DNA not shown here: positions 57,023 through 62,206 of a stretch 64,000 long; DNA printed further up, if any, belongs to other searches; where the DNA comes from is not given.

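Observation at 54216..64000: Low-GC island downstream of comM encoding small OMPs, a secreted HEAT-repeat protein, several secreted orphans and the giant protein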

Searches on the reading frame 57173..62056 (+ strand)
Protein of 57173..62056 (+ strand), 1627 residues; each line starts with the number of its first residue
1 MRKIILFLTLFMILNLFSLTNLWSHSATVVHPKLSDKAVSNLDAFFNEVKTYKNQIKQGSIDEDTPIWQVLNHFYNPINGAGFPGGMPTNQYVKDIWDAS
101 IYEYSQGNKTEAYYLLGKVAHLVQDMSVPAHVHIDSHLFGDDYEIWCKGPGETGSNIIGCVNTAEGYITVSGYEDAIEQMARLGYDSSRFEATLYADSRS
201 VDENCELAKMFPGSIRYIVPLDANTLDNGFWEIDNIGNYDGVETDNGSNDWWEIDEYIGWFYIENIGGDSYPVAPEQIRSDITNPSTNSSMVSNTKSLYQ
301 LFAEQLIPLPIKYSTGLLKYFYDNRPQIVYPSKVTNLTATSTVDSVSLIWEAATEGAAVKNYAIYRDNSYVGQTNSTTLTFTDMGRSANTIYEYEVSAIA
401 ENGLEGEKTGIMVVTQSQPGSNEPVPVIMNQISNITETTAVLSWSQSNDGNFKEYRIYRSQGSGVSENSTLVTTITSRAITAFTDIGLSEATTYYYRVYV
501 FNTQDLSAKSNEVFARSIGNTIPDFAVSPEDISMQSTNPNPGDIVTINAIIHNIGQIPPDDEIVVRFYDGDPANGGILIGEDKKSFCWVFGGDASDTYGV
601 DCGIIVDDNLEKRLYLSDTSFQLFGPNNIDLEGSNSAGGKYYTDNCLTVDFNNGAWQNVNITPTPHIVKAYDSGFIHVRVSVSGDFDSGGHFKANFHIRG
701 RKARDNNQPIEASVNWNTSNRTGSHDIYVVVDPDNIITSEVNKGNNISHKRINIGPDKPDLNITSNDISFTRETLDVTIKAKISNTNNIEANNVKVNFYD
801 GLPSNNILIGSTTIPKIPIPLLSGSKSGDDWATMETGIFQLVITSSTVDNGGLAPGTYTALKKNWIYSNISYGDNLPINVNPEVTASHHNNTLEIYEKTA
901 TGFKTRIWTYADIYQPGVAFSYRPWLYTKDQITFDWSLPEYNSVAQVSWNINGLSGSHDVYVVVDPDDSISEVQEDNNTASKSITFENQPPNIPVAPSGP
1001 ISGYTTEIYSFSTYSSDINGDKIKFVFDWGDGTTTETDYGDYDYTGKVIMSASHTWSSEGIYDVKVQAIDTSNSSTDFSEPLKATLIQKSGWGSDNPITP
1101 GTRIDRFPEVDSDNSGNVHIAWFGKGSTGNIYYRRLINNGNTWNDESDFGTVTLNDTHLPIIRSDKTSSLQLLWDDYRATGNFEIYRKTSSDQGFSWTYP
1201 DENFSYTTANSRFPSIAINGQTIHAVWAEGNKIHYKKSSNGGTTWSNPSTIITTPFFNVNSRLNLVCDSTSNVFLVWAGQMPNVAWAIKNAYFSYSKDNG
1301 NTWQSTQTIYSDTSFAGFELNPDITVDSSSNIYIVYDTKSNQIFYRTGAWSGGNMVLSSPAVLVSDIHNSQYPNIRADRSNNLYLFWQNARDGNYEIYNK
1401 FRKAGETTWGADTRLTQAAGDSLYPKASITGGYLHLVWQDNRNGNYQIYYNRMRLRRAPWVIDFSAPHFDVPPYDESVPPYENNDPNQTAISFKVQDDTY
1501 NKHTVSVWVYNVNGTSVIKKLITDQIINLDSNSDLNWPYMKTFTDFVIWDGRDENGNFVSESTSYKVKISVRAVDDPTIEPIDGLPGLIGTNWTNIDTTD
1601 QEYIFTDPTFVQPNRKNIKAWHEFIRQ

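Call 8: search_protein_families(library=pfam, proteins=[window:57173-62056:+], max_evalue=0.01)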
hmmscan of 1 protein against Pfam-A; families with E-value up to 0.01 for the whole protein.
window:57173-62056:+ (1627 aa): 6 families
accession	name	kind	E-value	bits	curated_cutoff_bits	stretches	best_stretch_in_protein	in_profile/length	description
PF07705.17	CARDB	-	3.9e-11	43.5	22.7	1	943-981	63-100/101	CARDB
PF00041.27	fn3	-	1.6e-08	35.1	25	1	431-512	7-80/84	Fibronectin type III domain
PF00882.24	Zn_dep_PLPC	-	2e-07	31.6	26.8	1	31-131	2-97/167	Zinc dependent phospholipase C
PF00801.26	PKD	-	1.6e-06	28.5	23.5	1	1006-1076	14-73/80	PKD domain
PF13088.12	BNR_2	-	3.2e-06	27.1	31.4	1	1228-1347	78-187/277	BNR repeat-like domain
PF18911.6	PKD_4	-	0.00013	22.3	27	1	1005-1077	16-77/85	PKD domain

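Call 12: find_encoding_contigs(protein=window:57173-62056:+, flank=10000, max_places=10)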
Protein window:57173-62056:+ (1627 aa): 1 contig read that carries it; 1 place shown.
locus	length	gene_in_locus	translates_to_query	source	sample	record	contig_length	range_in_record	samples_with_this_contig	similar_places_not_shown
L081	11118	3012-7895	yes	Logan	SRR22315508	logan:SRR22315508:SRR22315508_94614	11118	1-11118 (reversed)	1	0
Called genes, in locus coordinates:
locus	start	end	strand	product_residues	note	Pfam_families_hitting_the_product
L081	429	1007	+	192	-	-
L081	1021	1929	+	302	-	PF03130:HEAT_PBS (faint), PF13646:HEAT_2, PF00514:Arm (faint), PF02985:HEAT (faint), PF13513:HEAT_EZ (faint), PF13646:HEAT_2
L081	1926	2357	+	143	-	-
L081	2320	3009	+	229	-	-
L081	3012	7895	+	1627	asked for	PF00882:Zn_dep_PLPC (weak), PF07705:CARDB (faint), PF00041:fn3 (weak), PF00801:PKD (weak), PF13088:BNR_2 (faint)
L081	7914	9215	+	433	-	PF13174:TPR_6 (faint)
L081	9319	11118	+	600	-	?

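Call 22: find_homologous_proteins(query=window:57173-62056:+, max_evalue=0.00001)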
Query window:57173-62056:+ (1627 aa): 47 proteins with E <= 0.00001 among 8000 candidates.
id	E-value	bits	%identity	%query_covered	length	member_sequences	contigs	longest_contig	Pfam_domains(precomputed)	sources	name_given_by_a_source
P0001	0.0e+0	3770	100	100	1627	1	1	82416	PF00801.27,PF00882.25,PF07705.18,PF00041.28,PF13088.13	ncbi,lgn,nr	ncbi:MAG: zinc dependent phospholipase C family protein [bacterium]|nr:zinc dependent phospholipase 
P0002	6.9e-122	426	38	9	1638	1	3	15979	PF16655.13,PF23376.2,PF25832.1,PF25788.3,PF25833.1,PF28357.1,PF21910.3,PF00041.28,PF10179.16,PF16656.12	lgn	-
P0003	1.2e-114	403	29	14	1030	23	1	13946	PF16655.13,PF23376.2,PF25788.3,PF00041.28,PF10179.16,PF16656.12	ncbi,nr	ncbi:hypothetical protein DRQ11_03090 [candidate division KSB1 bacterium]|nr:MAG: hypothetical prote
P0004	7.3e-108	380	40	9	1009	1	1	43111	PF16655.13,PF23376.2,PF25832.1,PF25788.3,PF00041.28,PF10179.16,PF16656.12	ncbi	-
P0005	9.9e-98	346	38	9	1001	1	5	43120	PF16655.13,PF25832.1,PF25788.3,PF25833.1,PF00041.28,PF10179.16,PF16656.12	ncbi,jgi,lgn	-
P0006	5.2e-96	341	29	14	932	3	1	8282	PF16655.13,PF23376.2,PF25788.3,PF00041.28,PF10179.16,PF16656.12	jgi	-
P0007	4.9e-90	321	36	9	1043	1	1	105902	PF16655.13,PF23376.2,PF25788.3,PF25833.1,PF00041.28,PF16656.12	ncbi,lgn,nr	ncbi:fibronectin type III domain-containing protein [candidate division KSB1 bacterium]|nr:fibronect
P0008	1.4e-87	313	32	12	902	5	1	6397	PF16655.13,PF25788.3,PF00041.28,PF10179.16,PF16656.12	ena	-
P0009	4.0e-80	288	31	12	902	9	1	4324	PF16655.13,PF23376.2,PF25832.1,PF25788.3,PF00041.28,PF10179.16,PF16656.12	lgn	-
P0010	2.0e-61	226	31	11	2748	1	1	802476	PF16655.13,PF25059.2,PF23376.2,PF26586.1,PF25788.3,PF18370.8,PF00648.28,PF25833.1,PF00041.28,PF16656.12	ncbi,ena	-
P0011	3.1e-55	206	35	9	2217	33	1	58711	PF20773.6,PF25788.3,PF25833.1,PF28357.1,PF21471.4,PF00041.28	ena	-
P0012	3.1e-55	206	46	6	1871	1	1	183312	PF00754.32,PF20773.6,PF00629.31,PF22633.4,PF25833.1,PF21471.4,PF00041.28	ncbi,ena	-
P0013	4.4e-51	192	39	11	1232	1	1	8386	PF25788.3,PF00041.28,PF10179.16,PF16656.12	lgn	-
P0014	2.3e-45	173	39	5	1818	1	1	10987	PF16655.13,PF25059.2,PF25788.3,PF24489.2,PF25833.1,PF21910.3,PF00041.28,PF16656.12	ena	-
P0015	8.5e-41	158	36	9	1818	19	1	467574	PF20773.6,PF25788.3,PF25833.1,PF21471.4,PF00041.28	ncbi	-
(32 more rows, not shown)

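Call 23: list_cluster_members(proteins=[window:57173-62056:+, window:52683-54215:+, window:51063-51737:+, window:51796-52389:+, window:54590-55168:+, window:55182-56090:+, window:56087-56518:+, window:62075-63376:+, window:49987-50928:+, window:45854-46741:+])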
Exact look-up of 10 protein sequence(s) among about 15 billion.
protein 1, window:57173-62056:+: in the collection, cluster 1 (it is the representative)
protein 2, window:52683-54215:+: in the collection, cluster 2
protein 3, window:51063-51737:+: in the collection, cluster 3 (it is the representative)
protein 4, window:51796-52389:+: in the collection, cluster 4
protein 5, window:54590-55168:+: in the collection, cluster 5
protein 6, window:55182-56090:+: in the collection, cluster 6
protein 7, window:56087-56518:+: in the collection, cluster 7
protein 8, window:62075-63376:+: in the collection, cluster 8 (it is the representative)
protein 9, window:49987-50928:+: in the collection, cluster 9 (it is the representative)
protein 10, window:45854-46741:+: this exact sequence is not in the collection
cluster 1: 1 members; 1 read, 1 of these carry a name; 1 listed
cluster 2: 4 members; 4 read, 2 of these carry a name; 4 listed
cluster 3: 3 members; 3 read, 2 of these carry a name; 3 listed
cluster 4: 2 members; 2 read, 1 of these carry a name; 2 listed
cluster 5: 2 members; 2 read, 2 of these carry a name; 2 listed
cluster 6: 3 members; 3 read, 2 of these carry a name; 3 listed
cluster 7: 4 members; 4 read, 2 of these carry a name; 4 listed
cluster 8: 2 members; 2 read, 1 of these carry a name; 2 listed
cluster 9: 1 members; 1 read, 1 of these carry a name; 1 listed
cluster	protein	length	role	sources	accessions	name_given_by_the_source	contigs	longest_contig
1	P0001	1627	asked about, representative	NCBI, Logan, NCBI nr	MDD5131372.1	MAG: zinc dependent phospholipase C family protein [bacterium] | zinc dependent phospholipase C family protein [bacterium]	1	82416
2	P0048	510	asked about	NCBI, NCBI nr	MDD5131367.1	MAG: YifB family Mg chelatase-like AAA ATPase [bacterium] | YifB family Mg chelatase-like AAA ATPase [bacterium]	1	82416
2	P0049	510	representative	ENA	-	-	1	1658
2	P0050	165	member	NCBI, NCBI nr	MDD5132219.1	MAG: ATP-binding protein [bacterium] | ATP-binding protein [bacterium]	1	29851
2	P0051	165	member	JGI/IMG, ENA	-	-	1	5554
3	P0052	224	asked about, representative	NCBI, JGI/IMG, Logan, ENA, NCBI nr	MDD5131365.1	MAG: hypothetical protein PHH44_01765 [bacterium] | hypothetical protein [bacterium]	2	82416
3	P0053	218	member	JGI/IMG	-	hypothetical protein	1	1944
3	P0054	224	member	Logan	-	-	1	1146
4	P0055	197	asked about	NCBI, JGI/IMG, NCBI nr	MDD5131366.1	MAG: hypothetical protein PHH44_01770 [bacterium] | actin-related protein | hypothetical protein [bacterium]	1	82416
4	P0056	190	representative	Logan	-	-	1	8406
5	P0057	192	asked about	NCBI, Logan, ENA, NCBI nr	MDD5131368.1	MAG: hypothetical protein PHH44_01780 [bacterium] | hypothetical protein [bacterium]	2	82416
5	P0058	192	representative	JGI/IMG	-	hypothetical protein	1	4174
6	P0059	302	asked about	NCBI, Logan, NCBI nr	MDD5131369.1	MAG: HEAT repeat domain-containing protein [bacterium] | HEAT repeat domain-containing protein [bacterium]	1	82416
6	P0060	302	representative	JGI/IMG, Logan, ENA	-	-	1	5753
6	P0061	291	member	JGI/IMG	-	HEAT repeat protein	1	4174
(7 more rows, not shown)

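Call 25: find_encoding_contigs(protein=P0051, flank=10000)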
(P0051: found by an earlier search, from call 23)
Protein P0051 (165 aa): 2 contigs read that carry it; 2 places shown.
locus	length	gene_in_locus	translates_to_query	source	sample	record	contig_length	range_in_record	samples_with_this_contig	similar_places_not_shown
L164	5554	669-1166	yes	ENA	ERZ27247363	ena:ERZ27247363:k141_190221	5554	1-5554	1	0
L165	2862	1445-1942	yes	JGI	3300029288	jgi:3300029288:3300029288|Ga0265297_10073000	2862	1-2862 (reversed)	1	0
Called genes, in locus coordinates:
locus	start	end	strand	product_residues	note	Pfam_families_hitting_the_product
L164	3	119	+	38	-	?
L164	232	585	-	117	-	PF20432:Xre-like-HTH (faint), PF00376:MerR (faint), PF12844:HTH_19 (weak), PF13560:HTH_31, PF01381:HTH_3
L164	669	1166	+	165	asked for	PF01078:Mg_chelatase, PF13335:Mg_chelatase_C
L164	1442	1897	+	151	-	PF18935:DUF5683 (weak)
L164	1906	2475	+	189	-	-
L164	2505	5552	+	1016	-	?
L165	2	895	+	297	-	?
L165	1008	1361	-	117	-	PF20432:Xre-like-HTH (faint), PF00376:MerR (faint), PF12844:HTH_19 (weak), PF13560:HTH_31, PF01381:HTH_3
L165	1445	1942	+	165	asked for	PF01078:Mg_chelatase, PF13335:Mg_chelatase_C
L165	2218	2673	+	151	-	PF18935:DUF5683 (weak)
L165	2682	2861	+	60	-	?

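Call 27: find_encoding_contigs(protein=P0050, flank=10000)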
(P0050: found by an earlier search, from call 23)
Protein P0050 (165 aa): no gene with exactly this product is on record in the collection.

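Call 33: find_homologous_proteins(query=L081:9319-11118:+, max_evalue=1e-10)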
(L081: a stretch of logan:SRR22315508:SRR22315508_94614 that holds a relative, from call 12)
Query L081:9319-11118:+ (600 aa): 28 proteins with E <= 1e-10 among 4790 candidates.
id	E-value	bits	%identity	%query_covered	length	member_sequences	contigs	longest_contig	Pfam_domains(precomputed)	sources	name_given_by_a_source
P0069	0.0e+0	1375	100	100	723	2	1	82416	-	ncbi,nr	ncbi:MAG: hypothetical protein PHH44_01810 [bacterium]|nr:hypothetical protein [bacterium]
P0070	3.7e-178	612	55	79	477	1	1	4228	-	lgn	-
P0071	8.9e-175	601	55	80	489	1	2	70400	-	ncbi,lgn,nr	ncbi:MAG: hypothetical protein KKH34_02460 [Candidatus Omnitrophica bacterium]|nr:hypothetical prote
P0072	3.2e-174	599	56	80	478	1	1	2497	-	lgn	-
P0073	1.3e-172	594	54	77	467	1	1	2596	-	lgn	-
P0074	1.7e-169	583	57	75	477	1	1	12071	-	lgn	-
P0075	5.9e-158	545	50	80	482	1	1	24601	-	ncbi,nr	ncbi:MAG: hypothetical protein PHV60_01100 [bacterium]|nr:hypothetical protein [bacterium]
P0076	8.9e-158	545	44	99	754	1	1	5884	-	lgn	-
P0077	2.8e-156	540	43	99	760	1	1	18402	-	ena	-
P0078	4.0e-145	503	50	75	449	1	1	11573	-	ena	-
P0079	4.1e-145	503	48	80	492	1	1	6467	-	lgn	-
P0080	1.3e-144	501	41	98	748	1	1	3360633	-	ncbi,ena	-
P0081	1.3e-144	501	47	80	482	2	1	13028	-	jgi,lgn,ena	-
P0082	2.2e-144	500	49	79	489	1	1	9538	-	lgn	-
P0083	2.0e-142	494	48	77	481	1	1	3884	-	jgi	jgi:hypothetical protein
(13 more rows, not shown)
